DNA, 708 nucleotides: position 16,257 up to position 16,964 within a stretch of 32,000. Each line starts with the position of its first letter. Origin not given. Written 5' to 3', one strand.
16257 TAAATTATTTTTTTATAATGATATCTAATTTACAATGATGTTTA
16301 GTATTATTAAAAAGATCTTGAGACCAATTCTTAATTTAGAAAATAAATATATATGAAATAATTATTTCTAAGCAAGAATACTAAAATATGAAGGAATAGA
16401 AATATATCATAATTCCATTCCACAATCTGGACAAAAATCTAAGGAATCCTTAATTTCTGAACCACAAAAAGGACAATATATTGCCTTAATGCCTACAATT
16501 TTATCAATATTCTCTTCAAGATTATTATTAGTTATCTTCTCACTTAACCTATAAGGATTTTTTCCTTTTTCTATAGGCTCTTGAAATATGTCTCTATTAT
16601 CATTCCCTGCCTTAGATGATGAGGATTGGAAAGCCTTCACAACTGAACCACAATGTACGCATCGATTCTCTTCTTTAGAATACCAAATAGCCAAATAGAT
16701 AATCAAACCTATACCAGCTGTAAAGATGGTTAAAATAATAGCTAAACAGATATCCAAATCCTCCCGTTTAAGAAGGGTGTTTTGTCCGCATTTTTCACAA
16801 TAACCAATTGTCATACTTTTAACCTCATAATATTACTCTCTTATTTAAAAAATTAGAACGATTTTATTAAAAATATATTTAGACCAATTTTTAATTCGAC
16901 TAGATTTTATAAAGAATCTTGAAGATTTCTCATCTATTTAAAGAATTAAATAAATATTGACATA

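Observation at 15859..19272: Array of four LITAF-like monotopic membrane Zn proteins with a second C-terminal Zn ribbon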

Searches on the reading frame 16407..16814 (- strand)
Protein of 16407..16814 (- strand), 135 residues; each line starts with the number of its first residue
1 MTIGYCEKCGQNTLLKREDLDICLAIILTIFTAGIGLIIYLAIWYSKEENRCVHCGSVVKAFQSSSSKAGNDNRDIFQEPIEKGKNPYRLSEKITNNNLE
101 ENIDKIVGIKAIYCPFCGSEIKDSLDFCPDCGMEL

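Call 3: search_protein_families(library=pfam, proteins=[window:16407-16814:-], max_evalue=10)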
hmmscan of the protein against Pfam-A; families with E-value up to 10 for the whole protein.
window:16407-16814:- (135 aa): 47 families (the best 25 are shown)
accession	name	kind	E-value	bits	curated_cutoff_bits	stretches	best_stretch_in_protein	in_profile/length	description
PF13248.11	Zn_ribbon_3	-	6.4e-09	35.4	27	2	112-135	3-26/26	zinc-ribbon domain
PF12773.13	DZR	-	2.8e-08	34.2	27.3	2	114-135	1-22/45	Double zinc ribbon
PF24463.1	DUF7577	-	2.7e-07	30.5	28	1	111-135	2-26/27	Domain of unknown function (DUF7577)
PF13240.11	Zn_Ribbon_1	-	1.4e-06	28.4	25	1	113-135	1-23/23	zinc-ribbon domain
PF24460.1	DUF7575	-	2.2e-05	24.2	28.5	1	113-135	5-27/28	Domain of unknown function (DUF7575)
PF10601.15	zf-LITAF-like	-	6.2e-05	23.5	23.8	2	5-60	7-67/70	LITAF-like zinc ribbon domain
PF18912.6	DZR_2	-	7.8e-05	22.9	27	1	114-135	10-31/56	Double zinc ribbon domain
PF17032.10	Zn_ribbon_15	-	0.00015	22.9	28.9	1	41-132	26-73/73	zinc-ribbon family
PF14803.11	Zn_ribbon_Nudix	-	0.00095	19.5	25.6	1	5-18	2-15/34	Nudix N-terminal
PF07191.17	Zn_ribbon_6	-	0.0014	19.1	25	1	110-135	15-39/67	Double zinc ribbon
PF10164.14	BRI3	-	0.0037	18.2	25.9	1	3-58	57-105/106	Brain protein I3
PF09723.15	Zn_ribbon_8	-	0.0046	17.4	34.4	1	51-68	7-23/41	Zinc ribbon domain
PF08271.17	Zn_Ribbon_TF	-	0.0056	16.7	29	2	46-62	16-32/43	TFIIB zinc-binding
PF08772.16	Zn_ribbon_NOB1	-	0.034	14.7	24.9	1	3-16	23-36/72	Nin one binding (NOB1) Zn-ribbon like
PF23548.1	Zn_ribbon_FGT1_2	-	0.048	13.7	27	1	110-122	19-31/35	FORGETTER1 second zinc ribbon domain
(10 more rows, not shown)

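Call 4: search_protein_families(library=ncbifam, proteins=[window:16407-16814:-], max_evalue=10)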
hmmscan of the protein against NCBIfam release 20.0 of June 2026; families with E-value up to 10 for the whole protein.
window:16407-16814:- (135 aa): 20 families
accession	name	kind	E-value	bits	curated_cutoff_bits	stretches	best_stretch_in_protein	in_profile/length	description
NF049953.1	ribbon_DG_selen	exception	0.0011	19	130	1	111-134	147-170/172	zinc ribbon-containing (seleno)protein DG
NF045510.1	4Cys_prefix_kin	domain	0.0047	17.2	24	1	126-135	17-26/26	4-Cys prefix domain-containing protein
NF041913.1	HVO_2142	equivalog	0.008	16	90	2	103-121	3-21/48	HVO_2142 family zinc finger protein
TIGR03831.1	YgiT_finger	domain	0.0091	16.2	20.2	2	106-121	27-42/46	YgiT-type zinc finger protein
NF033497.1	rubre_like_arch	subfamily_domain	0.019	14.6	32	1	114-135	3-26/34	rubrerythrin-like domain-containing protein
TIGR04561.1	membra_charge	hypoth_equivalog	0.044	14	30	1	20-85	10-64/82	TIGR04561 family membrane protein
TIGR02830.1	spore_III_AG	equivalog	0.062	12.7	147.7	1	26-112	5-79/186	stage III sporulation protein AG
NF001607.0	PRK00398.1-4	equivalog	0.21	11.4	89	2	110-121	27-38/53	DNA-directed RNA polymerase subunit P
TIGR00100.1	hypA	equivalog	0.28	11.2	88.1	0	9-61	33-82/116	hydrogenase maturation nickel metallochaperone HypA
NF001605.0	PRK00398.1-2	equivalog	0.32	10.9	63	1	51-60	3-12/43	DNA-directed RNA polymerase subunit P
NF034186.3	PRK14891.1-1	equivalog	0.33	10.9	73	1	113-122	3-12/51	50S ribosomal protein L24e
TIGR00319.1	desulf_FeS4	domain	0.48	10.2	36.05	1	51-61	9-19/34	desulfoferrodoxin FeS4 iron-binding domain-containing protein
NF041795.1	Brz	equivalog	1.4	9.4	100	1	108-122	2-16/60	transcriptional regulator Brz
NF047912.1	ECs_2282_CxxC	subfamily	2.3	8.2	37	0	51-60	29-38/60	ECs_2282 family putative zinc-binding protein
NF001606.0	PRK00398.1-3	equivalog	2.3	8.1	72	1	109-119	17-27/44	DNA-directed RNA polymerase subunit P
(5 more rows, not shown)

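Call 7: find_homologous_proteins(query=window:16407-16814:-, max_evalue=0.001)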
Query window:16407-16814:- (135 aa): 79 proteins with E <= 0.001 among 92 candidates. Only proteins of 74 to 237 residues were searched: fused or split forms outside these lengths cannot appear, so this answer is no evidence that the protein stands alone or is whole; lengths 'longer' or 'shorter' looks for them.
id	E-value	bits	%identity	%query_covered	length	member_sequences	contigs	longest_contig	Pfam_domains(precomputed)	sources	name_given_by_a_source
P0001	6.9e-87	306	100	100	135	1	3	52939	PF13240.12,PF12773.14,PF24463.2,PF24460.2,PF13248.12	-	-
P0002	5.7e-80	284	93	100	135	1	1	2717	PF12773.14,PF24460.2,PF13248.12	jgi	-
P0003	2.5e-61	224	75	100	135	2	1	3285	PF13240.12,PF12773.14,PF10601.15,PF13248.12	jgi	-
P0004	1.8e-44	169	57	100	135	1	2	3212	PF13240.12,PF12773.14,PF13248.12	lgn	-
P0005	7.1e-42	161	50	100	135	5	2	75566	-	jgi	jgi:hypothetical protein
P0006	1.0e-37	147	50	100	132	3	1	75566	PF13240.12,PF12773.14,PF24463.2,PF13248.12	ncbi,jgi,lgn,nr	ncbi:MAG: hypothetical protein BAJALOKI3v1_150018 [Promethearchaeota archaeon]|jgi:hypothetical prot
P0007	1.1e-36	144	47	100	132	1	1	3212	PF13240.12,PF12773.14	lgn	-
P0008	9.1e-36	141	49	100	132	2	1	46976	PF13240.12,PF12773.14,PF13248.12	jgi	-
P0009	3.8e-32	129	47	99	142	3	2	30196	PF12773.14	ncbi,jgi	ncbi:MAG: zinc-ribbon domain-containing protein [Promethearchaeota archaeon]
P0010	5.7e-32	128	47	100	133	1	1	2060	PF13240.12,PF12773.14,PF13248.12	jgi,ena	-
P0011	1.6e-30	124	44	100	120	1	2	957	PF13240.12,PF12773.14,PF13248.12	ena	-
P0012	4.6e-29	119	41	100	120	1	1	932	PF13240.12,PF12773.14,PF24463.2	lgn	-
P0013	5.2e-29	119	47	99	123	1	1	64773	PF13240.12,PF12773.14,PF13248.12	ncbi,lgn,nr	ncbi:MAG: zinc-ribbon domain-containing protein [Promethearchaeota archaeon]|nr:MAG: zinc-ribbon dom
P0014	1.9e-28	117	48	99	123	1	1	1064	PF13240.12,PF12773.14,PF13248.12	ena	-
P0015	4.2e-28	116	45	98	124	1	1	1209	PF13240.12,PF12773.14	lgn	-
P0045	1.7e-23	101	40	98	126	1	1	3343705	PF13240.12,PF12773.14,PF13248.12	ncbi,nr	ncbi:MAG: zinc-ribbon domain-containing protein [Promethearchaeota archaeon]|nr:MAG: zinc-ribbon dom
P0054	6.3e-23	99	43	96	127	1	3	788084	PF13240.12,PF12773.14,PF13248.12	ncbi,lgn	ncbi:MAG: zinc-ribbon domain-containing protein [Candidatus Hodarchaeota archaeon]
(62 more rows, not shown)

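Call 17: search_protein_families(library=pfam, alignment_id=A1, max_evalue=0.01)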
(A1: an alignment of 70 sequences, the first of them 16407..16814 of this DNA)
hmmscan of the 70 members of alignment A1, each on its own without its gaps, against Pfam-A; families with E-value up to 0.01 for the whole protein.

A. member 1, window:16407-16814:- (135 aa): 13 families
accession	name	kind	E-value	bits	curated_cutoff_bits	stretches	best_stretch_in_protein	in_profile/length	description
PF13248.11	Zn_ribbon_3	-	6.4e-09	35.4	27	1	112-135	3-26/26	zinc-ribbon domain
PF12773.13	DZR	-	2.8e-08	34.2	27.3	1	114-135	1-22/45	Double zinc ribbon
PF24463.1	DUF7577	-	2.7e-07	30.5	28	1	111-135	2-26/27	Domain of unknown function (DUF7577)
PF13240.11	Zn_Ribbon_1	-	1.4e-06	28.4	25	1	113-135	1-23/23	zinc-ribbon domain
PF24460.1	DUF7575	-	2.2e-05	24.2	28.5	1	113-135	5-27/28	Domain of unknown function (DUF7575)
PF10601.15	zf-LITAF-like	-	6.2e-05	23.5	23.8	0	5-60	7-67/70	LITAF-like zinc ribbon domain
PF18912.6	DZR_2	-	7.8e-05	22.9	27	0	114-135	10-31/56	Double zinc ribbon domain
PF17032.10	Zn_ribbon_15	-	0.00015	22.9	28.9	1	41-132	26-73/73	zinc-ribbon family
PF14803.11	Zn_ribbon_Nudix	-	0.00095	19.5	25.6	0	5-18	2-15/34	Nudix N-terminal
PF07191.17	Zn_ribbon_6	-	0.0014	19.1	25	0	110-135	15-39/67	Double zinc ribbon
PF10164.14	BRI3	-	0.0037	18.2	25.9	1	3-58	57-105/106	Brain protein I3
PF09723.15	Zn_ribbon_8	-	0.0046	17.4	34.4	0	51-68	7-23/41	Zinc ribbon domain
PF08271.17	Zn_Ribbon_TF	-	0.0056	16.7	29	0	46-62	16-32/43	TFIIB zinc-binding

B. families by the number of members that match (of 70 scanned): 67 families (the first 25 are shown)
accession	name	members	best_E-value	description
PF12773.13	DZR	70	1.6e-10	Double zinc ribbon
PF13240.11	Zn_Ribbon_1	65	3.9e-11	zinc-ribbon domain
PF13248.11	Zn_ribbon_3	64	6.5e-11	zinc-ribbon domain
PF18912.6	DZR_2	43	6.8e-06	Double zinc ribbon domain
PF17032.10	Zn_ribbon_15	42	1.3e-05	zinc-ribbon family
PF14803.11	Zn_ribbon_Nudix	42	3e-05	Nudix N-terminal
PF10601.15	zf-LITAF-like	40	1.8e-05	LITAF-like zinc ribbon domain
PF24460.1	DUF7575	36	2.8e-07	Domain of unknown function (DUF7575)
PF07191.17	Zn_ribbon_6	34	5.9e-05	Double zinc ribbon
PF24463.1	DUF7577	31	2.7e-07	Domain of unknown function (DUF7577)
PF00130.28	C1_1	23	3.8e-06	Phorbol esters/diacylglycerol binding domain (C1 domain)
PF10164.14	BRI3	23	0.0003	Brain protein I3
PF11682.14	Zn_ribbon_11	19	2.1e-05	Probable zinc-ribbon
PF13920.12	zf-C3HC4_3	17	0.00018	Zinc finger, C3HC4 type (RING finger)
PF14369.11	Zn_ribbon_19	16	6.6e-06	zinc-ribbon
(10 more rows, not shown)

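Call 22: find_encoding_contigs(protein=P0006, flank=8000, max_places=4)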
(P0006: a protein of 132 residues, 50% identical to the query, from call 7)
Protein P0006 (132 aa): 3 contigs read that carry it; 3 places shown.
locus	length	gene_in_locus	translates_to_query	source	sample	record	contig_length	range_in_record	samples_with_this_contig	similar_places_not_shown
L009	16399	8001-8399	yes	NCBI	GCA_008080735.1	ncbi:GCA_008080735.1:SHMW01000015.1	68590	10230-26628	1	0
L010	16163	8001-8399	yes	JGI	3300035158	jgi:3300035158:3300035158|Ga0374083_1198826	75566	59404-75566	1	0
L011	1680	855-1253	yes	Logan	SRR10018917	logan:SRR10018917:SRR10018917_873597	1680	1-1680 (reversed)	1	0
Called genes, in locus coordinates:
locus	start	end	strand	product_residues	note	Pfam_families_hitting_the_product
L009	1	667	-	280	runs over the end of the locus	PF00318:Ribosomal_S2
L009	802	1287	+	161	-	-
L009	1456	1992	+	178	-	PF01966:HD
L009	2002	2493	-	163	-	PF00694:Aconitase_C, PF06434:Aconitase_2_N (weak)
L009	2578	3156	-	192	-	-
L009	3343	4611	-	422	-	PF00330:Aconitase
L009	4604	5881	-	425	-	PF05343:Peptidase_M42 (faint), PF04389:Peptidase_M28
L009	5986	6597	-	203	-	PF02223:Thymidylate_kin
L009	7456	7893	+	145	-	PF12773:DZR (faint), PF13240:Zn_Ribbon_1 (faint), PF13248:Zn_ribbon_3 (faint)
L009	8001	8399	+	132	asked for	PF12773:DZR (weak), PF13248:Zn_ribbon_3, PF24463:DUF7577 (weak), PF13240:Zn_Ribbon_1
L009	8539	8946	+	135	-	-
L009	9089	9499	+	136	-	PF12773:DZR (faint), PF13240:Zn_Ribbon_1 (faint)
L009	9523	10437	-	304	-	PF01210:NAD_Gly3P_dh_N (faint), PF02558:ApbA (weak), PF03446:NAD_binding_2 (weak), PF03807:F420_oxidored (weak), PF07991:KARI_N (faint), PF02153:PDH_N, PF20463:PDH_C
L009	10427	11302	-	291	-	PF08501:Shikimate_dh_N, PF01488:Shikimate_DH, PF03435:Sacchrp_dh_NADP (weak), PF18317:SDH_C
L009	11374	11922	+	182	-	PF13238:AAA_18, PF01202:SKI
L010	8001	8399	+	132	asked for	PF12773:DZR (weak), PF13248:Zn_ribbon_3, PF24463:DUF7577 (weak), PF13240:Zn_Ribbon_1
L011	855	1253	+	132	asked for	PF12773:DZR (weak), PF13248:Zn_ribbon_3, PF24463:DUF7577 (weak), PF13240:Zn_Ribbon_1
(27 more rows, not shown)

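Call 23: find_encoding_contigs(protein=P0045, flank=6000, max_places=2)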
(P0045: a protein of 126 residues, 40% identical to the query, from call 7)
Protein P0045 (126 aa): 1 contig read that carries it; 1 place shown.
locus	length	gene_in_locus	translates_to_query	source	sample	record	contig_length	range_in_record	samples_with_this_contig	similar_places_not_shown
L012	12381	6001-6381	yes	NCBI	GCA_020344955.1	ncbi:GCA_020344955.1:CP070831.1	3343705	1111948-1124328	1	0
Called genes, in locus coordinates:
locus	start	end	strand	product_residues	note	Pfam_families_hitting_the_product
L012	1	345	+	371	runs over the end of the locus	PF00296:Bac_luciferase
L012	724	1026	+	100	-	-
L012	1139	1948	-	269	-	PF00318:Ribosomal_S2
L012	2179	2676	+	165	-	-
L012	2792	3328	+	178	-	PF01966:HD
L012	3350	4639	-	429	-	PF05343:Peptidase_M42 (weak), PF04389:Peptidase_M28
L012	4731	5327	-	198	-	PF02223:Thymidylate_kin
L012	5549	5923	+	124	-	PF10601:zf-LITAF-like (faint), PF12773:DZR (faint), PF17032:Zn_ribbon_15 (faint), PF18912:DZR_2 (faint)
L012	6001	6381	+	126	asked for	PF12773:DZR (faint), PF13248:Zn_ribbon_3 (faint), PF13240:Zn_Ribbon_1 (weak)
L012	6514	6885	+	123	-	-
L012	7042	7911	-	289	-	PF08501:Shikimate_dh_N, PF01488:Shikimate_DH (weak), PF18317:SDH_C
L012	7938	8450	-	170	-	PF00132:Hexapep (faint)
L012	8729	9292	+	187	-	PF01613:Flavin_Reduct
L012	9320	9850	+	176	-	PF13238:AAA_18 (faint), PF01202:SKI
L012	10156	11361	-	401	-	PF03065:Glyco_hydro_57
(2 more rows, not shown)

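Call 24: find_encoding_contigs(protein=P0054, flank=6000, max_places=2)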
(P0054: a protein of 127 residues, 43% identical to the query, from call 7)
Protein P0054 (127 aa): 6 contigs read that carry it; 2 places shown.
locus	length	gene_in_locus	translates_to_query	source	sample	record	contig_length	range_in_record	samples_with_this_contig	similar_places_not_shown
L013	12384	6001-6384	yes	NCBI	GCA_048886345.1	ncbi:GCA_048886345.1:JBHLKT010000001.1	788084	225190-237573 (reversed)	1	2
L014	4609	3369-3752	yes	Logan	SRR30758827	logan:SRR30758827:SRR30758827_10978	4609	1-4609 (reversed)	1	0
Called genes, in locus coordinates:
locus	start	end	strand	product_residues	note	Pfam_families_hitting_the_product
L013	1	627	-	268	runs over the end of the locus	PF00318:Ribosomal_S2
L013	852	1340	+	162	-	-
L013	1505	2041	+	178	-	PF01966:HD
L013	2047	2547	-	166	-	PF00694:Aconitase_C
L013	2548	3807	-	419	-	PF00330:Aconitase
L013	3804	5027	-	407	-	PF04389:Peptidase_M28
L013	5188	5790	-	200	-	PF02223:Thymidylate_kin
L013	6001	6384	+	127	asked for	PF12773:DZR (weak), PF13248:Zn_ribbon_3 (faint), PF13240:Zn_Ribbon_1 (weak)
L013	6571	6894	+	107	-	PF13240:Zn_Ribbon_1 (faint)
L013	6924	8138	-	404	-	PF04015:DUF362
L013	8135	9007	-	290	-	PF08501:Shikimate_dh_N, PF03435:Sacchrp_dh_NADP (weak), PF18317:SDH_C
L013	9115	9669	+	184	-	PF01613:Flavin_Reduct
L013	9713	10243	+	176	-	PF13238:AAA_18 (weak), PF01202:SKI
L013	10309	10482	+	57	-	-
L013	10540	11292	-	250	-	PF01487:DHquinase_I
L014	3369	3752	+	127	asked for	PF12773:DZR (weak), PF13248:Zn_ribbon_3 (faint), PF13240:Zn_Ribbon_1 (weak)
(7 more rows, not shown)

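Call 25: predict_structure(alignment_id=A1)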
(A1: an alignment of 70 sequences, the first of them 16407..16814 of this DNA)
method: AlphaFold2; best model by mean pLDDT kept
length: 135 residues; sequences in the alignment: 70
mean_pLDDT: 68.7   pTM: 0.39
mean pLDDT of the five models: 68.7, 68.5, 68.1, 66.0, 62.9
residues with pLDDT >= 90: 33; 70-90: 45; 50-70: 12; < 50: 45
segments of 3 or more residues with pLDDT < 50: 64-86, 88-109
pLDDT, mean of each block of 10 residues (from residue 1): 86 89 95 95 90 87 45 36 43 38 40 76 71 74
secondary structure, 60 per line:
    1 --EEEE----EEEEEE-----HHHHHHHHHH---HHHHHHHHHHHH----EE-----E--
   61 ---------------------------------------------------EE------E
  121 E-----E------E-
elements in order: E3-6 E11-16 H22-31 H35-46

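Call 32: fold_search(model_id=the predicted structure, library=pdb)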
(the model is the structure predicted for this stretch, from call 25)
No match with E <= 0.001 here; weaker rows may still be real.
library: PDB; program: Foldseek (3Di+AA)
matches with E <= 10: 116; with E <= 0.001: 0
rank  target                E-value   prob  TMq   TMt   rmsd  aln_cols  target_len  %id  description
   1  1zvf_A                6.3e-01  0.20  0.17  0.13  13.1        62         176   19  The crystal structure of 3-hydroxyanthranilate 3,4-dioxygenase from Saccharomyces cerevisiae (released 2006-06-02)
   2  4wzc                  6.3e-01  0.20  0.16  0.13   8.5        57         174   23  Understanding Extradiol Dioxygenase Mechanism in NAD+ Biosynthesis by Viewing Catalytic Intermediates - 2,3-cis-4,5-tran (released 2016-02-10)
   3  5m5w_I                1.0e+00  0.07  0.16  0.19  22.1       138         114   18  RNA Polymerase I open complex (released 2016-12-07)
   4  6vib                  1.0e+00  0.14  0.15  0.12  12.5        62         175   21  Observing a ring-cleaving dioxygenase in action through a crystalline lens - enol tautomers of ACMS bidentately bound st (released 2020-07-29)
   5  5v26_B                1.2e+00  0.12  0.16  0.13   8.5        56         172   21  1.78 angstrom crystal structure of P97H 3-hydroxyanthranilate-3,4-dioxygenase from Cupriavidus metallidurans (released 2018-03-07)
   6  5v28                  1.2e+00  0.14  0.17  0.14   8.4        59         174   24  2.72 angstrom crystal structure of P97A 3-hydroxyanthranilate-3,4-dioxygenase from Cupriavidus metallidurans (released 2018-03-07)
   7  6d60                  1.4e+00  0.14  0.17  0.14   7.9        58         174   24  Crystal structure of 3-hydroxyanthranilate-3,4-dioxygenase I142P from Cupriavidus metallidurans (released 2018-06-06)
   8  4ym7_EI               1.8e+00  0.03  0.15  0.17  21.6       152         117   16  RNA polymerase I structure with an alternative dimer hinge (released 2015-09-09)
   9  5g5l_I                2.0e+00  0.05  0.17  0.20  22.4       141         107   18  RNA polymerase I-Rrn3 complex at 4.8 A resolution (released 2016-07-27)
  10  4hsl                  2.4e+00  0.08  0.15  0.12  12.7        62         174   21  2.00 angstrom x-ray crystal structure of substrate-bound E110A 3-hydroxyanthranilate-3,4-dioxygenase from Cupriavidus me (released 2013-11-27)
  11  6g90_C                2.6e+00  0.02  0.10  0.08  21.3        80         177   19  Prespliceosome structure provides insight into spliceosome assembly and regulation (map A2) (released 2018-08-22)
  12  8s05_C                2.6e+00  0.57  0.17  0.70   1.3        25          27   36  ArnAB complex an archaeal ortholog of the Sec23/24 core motif (released 2025-10-29)
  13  4c2m_I                2.8e+00  0.03  0.17  0.18  21.3       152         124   16  Structure of RNA polymerase I at 2.8 A resolution (released 2013-10-23)
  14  4c2m_X                2.8e+00  0.03  0.17  0.18  21.6       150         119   15  Structure of RNA polymerase I at 2.8 A resolution (released 2013-10-23)
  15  5m3m_I                2.8e+00  0.04  0.17  0.20  21.5       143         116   15  Free monomeric RNA polymerase I at 4.0A resolution (released 2016-11-23)
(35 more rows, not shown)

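Call 40: find_related_loci(query=A1, collection=genome_contigs, flank=6000)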
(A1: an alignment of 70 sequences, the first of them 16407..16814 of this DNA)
Query A1 (135 aa) in genome_contigs; peptide patterns used: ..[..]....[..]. (x = any residue, [..] = any of these).
192 stretches matched a pattern; 60 encode a relative of the query (tblastn E <= 1e-3); 60 distinct loci.
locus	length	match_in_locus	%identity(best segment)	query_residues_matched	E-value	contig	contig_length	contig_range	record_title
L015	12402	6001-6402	50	1-134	8e-46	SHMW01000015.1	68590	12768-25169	MAG: Promethearchaeota archaeon isolate BC3 1189800015, whole genome shotgun sequence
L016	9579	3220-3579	42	1-135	2e-33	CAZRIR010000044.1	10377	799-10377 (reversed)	MAG TPA_asm: uncultured archaeon isolate binchicken_co81_355 genome assembly, contig: NODE_10510_length_10377_cov_7.3035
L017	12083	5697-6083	41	1-135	6e-33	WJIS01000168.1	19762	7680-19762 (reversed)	MAG: Promethearchaeota archaeon isolate Bin_204 k141_1316060, whole genome shotgun sequence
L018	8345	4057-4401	44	4-135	8e-33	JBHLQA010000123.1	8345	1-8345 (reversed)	MAG: Candidatus Odinarchaeota archaeon isolate H3M.118 H3M.118@15571, whole genome shotgun sequence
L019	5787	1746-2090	44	4-135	2e-32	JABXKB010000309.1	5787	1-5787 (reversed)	MAG: Promethearchaeota archaeon isolate Hel_238_bin13 contig-145_38553, whole genome shotgun sequence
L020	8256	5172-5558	44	4-132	7e-32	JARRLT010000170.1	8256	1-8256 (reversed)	MAG: Promethearchaeota archaeon isolate Spart_079_MAG scaffold_5420, whole genome shotgun sequence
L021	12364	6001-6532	43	4-135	1e-31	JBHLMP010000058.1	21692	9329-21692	MAG: Promethearchaeota archaeon isolate DZ2M.348 DZ2M.348@7020, whole genome shotgun sequence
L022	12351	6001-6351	43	4-135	2e-31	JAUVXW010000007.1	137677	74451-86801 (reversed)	MAG: Promethearchaeota archaeon isolate CSMAG_1226 CSMAG_1226_k141_45021_length_137677_cov_19.0501, whole genome shotgun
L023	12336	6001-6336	41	4-132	3e-31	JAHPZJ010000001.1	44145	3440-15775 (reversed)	MAG: Promethearchaeota archaeon isolate LW60_5 NODE_1313_length_44145_cov_15.604672, whole genome shotgun sequence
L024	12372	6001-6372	45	4-132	2e-31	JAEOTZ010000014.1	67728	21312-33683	MAG: Promethearchaeota archaeon isolate YT5_1216 k127_7686772, whole genome shotgun sequence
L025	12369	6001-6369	42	1-135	4e-31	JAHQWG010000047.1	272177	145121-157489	MAG: Promethearchaeia archaeon isolate ABR01 NODE_6_length_272177_cov_21, whole genome shotgun sequence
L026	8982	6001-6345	44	4-135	1e-30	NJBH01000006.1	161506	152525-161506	MAG: Promethearchaeota archaeon Loki_b32 41, whole genome shotgun sequence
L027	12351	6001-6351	42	4-135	6e-31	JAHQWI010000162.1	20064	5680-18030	MAG: Promethearchaeia archaeon isolate ABR03 NODE_538_length_20064_cov_4, whole genome shotgun sequence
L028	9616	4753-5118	47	4-135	3e-30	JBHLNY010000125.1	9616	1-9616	MAG: Promethearchaeota archaeon isolate DZ2S.398 DZ2S.398@25829, whole genome shotgun sequence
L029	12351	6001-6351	42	4-135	1e-29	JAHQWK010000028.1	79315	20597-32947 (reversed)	MAG: Promethearchaeia archaeon isolate ABR05 NODE_83_length_79315_cov_10, whole genome shotgun sequence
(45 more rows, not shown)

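Call 77: search_protein_families(library=phrogs, proteins=[window:16407-16814:-], max_evalue=0.01)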
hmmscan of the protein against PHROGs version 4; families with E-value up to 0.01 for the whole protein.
window:16407-16814:- (135 aa): 8 families
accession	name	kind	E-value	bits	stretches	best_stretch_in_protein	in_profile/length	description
phrog_2546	-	unknown function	6.5e-05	24.2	1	112-134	1-23/180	-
phrog_8436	-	unknown function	0.00017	22.7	0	111-135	63-87/110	-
phrog_9188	-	unknown function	0.00084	20.5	0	89-134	15-63/70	-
phrog_33828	-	unknown function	0.0016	19.4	1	84-123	16-53/58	-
phrog_6332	-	unknown function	0.0047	17.8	0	108-132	4-27/60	-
phrog_6586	-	unknown function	0.0066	17.3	1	111-134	3-26/129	-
phrog_10714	-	unknown function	0.0067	17.6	0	96-134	57-98/109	-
phrog_3845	-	unknown function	0.0072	17.2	0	5-60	156-213/216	-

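Call 78: search_protein_families(library=padloc, proteins=[window:16407-16814:-], max_evalue=0.01)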
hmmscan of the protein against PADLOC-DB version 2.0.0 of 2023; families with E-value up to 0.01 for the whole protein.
window:16407-16814:- (135 aa): 1 family
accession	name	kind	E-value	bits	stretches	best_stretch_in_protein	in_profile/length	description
PDLC04447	PDC-M14A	-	0.0095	14.3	1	93-120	123-150/152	-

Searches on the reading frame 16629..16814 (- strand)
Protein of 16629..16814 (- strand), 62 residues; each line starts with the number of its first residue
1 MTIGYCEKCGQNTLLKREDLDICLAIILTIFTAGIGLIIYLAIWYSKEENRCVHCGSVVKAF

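Call 46: search_dna_similar(query=window:16629-16814:-, collection=phages, mode=protein, max_evalue=0.01, max_rows=12)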
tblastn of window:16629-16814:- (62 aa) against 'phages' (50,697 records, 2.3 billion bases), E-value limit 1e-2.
No match.
